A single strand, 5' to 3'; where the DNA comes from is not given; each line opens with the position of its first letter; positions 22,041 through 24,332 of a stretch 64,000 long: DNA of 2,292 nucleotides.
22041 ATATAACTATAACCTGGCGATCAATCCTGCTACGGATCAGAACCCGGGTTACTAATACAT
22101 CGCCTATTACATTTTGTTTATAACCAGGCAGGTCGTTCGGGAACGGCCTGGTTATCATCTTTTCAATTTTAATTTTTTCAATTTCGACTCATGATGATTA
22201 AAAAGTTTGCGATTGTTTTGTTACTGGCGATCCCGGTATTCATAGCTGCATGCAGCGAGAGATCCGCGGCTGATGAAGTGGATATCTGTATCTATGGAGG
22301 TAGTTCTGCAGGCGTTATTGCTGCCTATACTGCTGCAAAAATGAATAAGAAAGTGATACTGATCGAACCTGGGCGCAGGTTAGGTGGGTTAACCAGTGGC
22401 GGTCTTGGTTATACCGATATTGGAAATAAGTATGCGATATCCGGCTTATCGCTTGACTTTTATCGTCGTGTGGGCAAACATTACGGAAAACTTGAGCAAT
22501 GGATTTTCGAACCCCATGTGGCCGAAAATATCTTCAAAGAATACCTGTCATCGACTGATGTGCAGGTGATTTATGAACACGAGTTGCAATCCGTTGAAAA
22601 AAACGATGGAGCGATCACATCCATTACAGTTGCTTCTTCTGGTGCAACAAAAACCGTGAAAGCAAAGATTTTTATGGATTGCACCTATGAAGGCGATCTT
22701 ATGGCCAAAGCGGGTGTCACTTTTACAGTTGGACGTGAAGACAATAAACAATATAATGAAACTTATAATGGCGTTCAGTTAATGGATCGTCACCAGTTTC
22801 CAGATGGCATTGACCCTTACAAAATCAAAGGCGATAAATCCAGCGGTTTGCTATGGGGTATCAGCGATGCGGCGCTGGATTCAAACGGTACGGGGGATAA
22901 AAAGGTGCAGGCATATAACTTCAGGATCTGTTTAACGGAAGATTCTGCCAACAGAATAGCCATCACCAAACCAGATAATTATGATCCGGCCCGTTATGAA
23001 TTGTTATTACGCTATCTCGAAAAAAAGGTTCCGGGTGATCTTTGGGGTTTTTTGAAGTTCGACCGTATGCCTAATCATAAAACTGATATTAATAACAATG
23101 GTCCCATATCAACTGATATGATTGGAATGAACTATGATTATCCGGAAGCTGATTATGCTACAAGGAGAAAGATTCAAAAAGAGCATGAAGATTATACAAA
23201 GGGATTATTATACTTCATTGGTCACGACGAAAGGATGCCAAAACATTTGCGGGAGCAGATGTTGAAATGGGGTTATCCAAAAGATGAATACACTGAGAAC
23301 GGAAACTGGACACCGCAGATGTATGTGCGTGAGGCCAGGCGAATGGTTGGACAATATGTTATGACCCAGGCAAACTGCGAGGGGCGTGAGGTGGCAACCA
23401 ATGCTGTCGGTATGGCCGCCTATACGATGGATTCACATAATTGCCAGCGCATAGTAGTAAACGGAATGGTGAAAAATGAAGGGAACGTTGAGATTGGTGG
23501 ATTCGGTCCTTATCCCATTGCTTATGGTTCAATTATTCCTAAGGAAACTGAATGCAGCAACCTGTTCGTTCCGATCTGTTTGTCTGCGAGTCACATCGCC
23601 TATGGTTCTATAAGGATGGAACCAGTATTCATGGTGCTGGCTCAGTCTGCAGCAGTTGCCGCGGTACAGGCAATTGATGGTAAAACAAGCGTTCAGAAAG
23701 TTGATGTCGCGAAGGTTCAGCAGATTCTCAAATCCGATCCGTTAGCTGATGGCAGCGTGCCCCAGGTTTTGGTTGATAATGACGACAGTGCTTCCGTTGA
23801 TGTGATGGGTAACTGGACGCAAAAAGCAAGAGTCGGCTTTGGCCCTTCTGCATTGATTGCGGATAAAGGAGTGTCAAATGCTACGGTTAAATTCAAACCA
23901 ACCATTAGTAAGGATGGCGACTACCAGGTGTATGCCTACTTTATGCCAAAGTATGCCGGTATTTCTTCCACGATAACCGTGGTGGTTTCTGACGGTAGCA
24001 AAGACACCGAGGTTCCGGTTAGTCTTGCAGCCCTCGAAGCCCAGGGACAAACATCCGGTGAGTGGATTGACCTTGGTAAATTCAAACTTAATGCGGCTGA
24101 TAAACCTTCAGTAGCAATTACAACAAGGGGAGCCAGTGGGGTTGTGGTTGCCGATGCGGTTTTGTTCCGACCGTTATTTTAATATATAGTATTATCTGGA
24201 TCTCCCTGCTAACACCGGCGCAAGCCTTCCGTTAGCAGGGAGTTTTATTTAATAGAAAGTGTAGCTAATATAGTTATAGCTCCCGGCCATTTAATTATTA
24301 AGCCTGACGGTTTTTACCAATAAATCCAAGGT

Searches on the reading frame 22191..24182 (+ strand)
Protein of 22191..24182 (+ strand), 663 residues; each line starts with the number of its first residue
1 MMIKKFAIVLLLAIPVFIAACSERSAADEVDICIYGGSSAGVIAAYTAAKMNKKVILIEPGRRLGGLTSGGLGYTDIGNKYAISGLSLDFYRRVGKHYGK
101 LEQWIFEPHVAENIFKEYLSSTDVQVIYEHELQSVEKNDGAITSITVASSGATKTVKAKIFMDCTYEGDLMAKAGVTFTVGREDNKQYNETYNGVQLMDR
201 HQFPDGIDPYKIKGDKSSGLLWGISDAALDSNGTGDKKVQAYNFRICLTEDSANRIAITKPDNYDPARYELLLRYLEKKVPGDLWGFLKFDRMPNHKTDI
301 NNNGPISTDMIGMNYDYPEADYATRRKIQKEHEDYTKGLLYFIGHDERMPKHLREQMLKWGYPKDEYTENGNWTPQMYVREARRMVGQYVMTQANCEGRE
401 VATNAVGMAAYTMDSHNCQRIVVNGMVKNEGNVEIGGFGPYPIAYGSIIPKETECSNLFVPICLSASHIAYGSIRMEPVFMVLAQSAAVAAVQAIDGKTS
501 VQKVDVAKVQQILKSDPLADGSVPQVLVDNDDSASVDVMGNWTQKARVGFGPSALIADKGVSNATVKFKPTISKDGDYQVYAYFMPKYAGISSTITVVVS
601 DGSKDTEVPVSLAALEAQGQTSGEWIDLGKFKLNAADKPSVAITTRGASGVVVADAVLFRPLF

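Call 12: search_protein_families(library=pfam, proteins=[window:22191-24182:+], max_evalue=0.001)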
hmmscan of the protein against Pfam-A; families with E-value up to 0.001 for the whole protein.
window:22191-24182:+ (663 aa): 6 families
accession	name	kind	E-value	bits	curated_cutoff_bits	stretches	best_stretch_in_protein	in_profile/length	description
PF12831.13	FAD_oxidored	-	3.9e-114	382.6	27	1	31-513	1-416/416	FAD dependent oxidoreductase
PF25275.1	Golvesin_C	-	1.1e-17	64.7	31.6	1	526-659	1-130/132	Golvesin C-terminal domain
PF00070.33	Pyr_redox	-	0.00014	22.7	22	0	111-148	42-80/82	Pyridine nucleotide-disulphide oxidoreductase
PF03486.20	HI0933_like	-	0.00039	20.4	50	0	31-79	2-51/244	HI0933-like protein Rossmann domain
PF00890.30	FAD_binding_2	-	0.00089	19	20.4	0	31-68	1-38/414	FAD binding domain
PF01946.23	Thi4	-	0.00097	18.9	26.2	0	28-74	16-64/235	Thi4 family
